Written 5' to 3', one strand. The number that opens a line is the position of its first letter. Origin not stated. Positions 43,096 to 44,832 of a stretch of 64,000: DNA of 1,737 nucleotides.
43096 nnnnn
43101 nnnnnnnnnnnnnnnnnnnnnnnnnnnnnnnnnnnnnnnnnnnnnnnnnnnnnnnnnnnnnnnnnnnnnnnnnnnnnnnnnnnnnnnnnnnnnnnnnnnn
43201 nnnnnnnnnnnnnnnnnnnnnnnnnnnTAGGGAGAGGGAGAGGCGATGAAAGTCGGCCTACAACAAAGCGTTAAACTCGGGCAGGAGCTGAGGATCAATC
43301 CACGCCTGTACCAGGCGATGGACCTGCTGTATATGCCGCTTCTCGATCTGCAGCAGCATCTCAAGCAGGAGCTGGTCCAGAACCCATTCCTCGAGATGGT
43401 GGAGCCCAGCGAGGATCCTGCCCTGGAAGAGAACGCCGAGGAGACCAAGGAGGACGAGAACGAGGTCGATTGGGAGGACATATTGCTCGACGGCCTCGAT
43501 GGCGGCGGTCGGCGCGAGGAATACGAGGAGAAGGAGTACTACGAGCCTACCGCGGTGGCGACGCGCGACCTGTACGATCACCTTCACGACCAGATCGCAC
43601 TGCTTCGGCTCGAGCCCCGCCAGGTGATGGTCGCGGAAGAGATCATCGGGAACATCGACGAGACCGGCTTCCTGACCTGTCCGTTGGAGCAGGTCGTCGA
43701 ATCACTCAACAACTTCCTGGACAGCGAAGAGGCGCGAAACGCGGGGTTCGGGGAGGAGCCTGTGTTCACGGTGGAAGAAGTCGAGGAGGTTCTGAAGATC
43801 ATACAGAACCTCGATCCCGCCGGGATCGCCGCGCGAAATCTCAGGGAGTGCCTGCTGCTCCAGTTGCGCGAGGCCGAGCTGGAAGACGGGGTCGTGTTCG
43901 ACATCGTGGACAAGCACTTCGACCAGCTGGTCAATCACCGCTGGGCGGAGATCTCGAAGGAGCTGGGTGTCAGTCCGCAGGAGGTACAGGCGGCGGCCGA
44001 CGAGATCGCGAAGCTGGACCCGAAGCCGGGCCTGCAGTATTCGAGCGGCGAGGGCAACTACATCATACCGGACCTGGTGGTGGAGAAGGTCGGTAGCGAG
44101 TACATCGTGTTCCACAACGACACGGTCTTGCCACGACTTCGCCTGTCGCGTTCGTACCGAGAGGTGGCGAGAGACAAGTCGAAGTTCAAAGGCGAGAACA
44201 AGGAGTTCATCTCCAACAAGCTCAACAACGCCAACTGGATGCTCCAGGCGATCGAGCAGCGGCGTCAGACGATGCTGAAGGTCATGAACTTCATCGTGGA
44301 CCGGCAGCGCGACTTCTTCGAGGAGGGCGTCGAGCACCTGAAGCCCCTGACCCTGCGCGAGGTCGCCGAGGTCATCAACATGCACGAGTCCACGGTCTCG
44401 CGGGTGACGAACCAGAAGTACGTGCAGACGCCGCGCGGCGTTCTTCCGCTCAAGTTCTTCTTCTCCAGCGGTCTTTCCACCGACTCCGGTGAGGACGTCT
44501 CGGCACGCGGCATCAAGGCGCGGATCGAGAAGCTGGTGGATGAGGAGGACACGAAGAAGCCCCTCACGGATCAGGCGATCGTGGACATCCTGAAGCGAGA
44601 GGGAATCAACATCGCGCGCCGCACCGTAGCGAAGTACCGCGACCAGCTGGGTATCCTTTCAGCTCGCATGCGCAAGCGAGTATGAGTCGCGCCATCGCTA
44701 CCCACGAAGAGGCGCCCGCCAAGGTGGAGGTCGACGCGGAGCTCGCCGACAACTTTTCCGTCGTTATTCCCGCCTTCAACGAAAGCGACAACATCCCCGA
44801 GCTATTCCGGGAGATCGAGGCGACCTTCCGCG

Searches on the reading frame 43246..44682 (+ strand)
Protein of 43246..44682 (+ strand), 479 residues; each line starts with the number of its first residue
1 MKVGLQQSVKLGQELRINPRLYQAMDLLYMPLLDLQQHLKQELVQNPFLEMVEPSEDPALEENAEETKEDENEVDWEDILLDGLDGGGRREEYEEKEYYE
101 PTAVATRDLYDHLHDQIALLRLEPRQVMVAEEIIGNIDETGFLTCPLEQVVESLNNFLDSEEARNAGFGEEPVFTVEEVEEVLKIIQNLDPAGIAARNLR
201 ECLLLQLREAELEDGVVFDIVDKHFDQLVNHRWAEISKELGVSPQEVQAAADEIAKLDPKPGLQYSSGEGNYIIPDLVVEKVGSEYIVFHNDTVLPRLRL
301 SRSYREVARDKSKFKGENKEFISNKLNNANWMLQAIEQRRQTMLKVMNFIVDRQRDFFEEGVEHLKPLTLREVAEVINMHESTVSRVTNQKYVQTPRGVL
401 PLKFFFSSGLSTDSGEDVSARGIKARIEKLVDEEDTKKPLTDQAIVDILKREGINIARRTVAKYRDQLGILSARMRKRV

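Call 3: search_protein_families(library=pfam, proteins=[window:43246-44682:+], max_evalue=0.1)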
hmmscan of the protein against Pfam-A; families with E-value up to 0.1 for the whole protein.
window:43246-44682:+ (479 aa): 17 families
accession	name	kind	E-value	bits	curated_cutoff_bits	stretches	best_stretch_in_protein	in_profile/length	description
PF04552.19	Sigma54_DBD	-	1.4e-64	217.1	22.8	1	320-478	2-160/160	Sigma-54, DNA binding domain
PF04963.19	Sigma54_CBD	-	1.1e-58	198.4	22.9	1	99-304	2-185/185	Sigma-54 factor, core binding domain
PF00309.25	Sigma54_AID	-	1.2e-11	44.7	23.8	1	7-51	2-46/46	Sigma-54 factor, Activator interacting domain (AID)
PF13384.12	HTH_23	-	0.0032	17.7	24.6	0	368-387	18-37/50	Homeodomain-like domain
PF01381.28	HTH_3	-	0.0033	17.9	23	0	368-390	10-32/55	Helix-turn-helix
PF08281.18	Sigma70_r4_2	-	0.0043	17.1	25.7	0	232-249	28-45/54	Sigma-70, region 4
PF13276.12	HTH_21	-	0.0097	16.6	28.1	1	446-478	27-60/60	HTH-like domain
PF24203.1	Phage_ProQ_C_like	-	0.011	16.8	27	1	277-378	25-110/112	Phage ProQ C-terminal-like domain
PF13404.12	HTH_AsnC-type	-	0.016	15.4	27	0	233-249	20-36/42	AsnC-type helix-turn-helix domain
PF12802.13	MarR_2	-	0.019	15.5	27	0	366-389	18-42/61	MarR family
PF04545.22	Sigma70_r4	-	0.021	14.8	24.1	0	365-387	18-40/50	Sigma-70, region 4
PF13545.12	HTH_Crp_2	-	0.034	14.5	27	0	346-389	3-44/70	Crp-like helix-turn-helix domain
PF09339.16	HTH_IclR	-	0.036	14.3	22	0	365-388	16-39/52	IclR helix-turn-helix domain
PF12728.13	HTH_17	-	0.054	14.2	27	0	368-391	2-25/51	Helix-turn-helix domain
PF13412.12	HTH_24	-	0.055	13.5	21.9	0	368-386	18-36/48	Winged helix-turn-helix DNA-binding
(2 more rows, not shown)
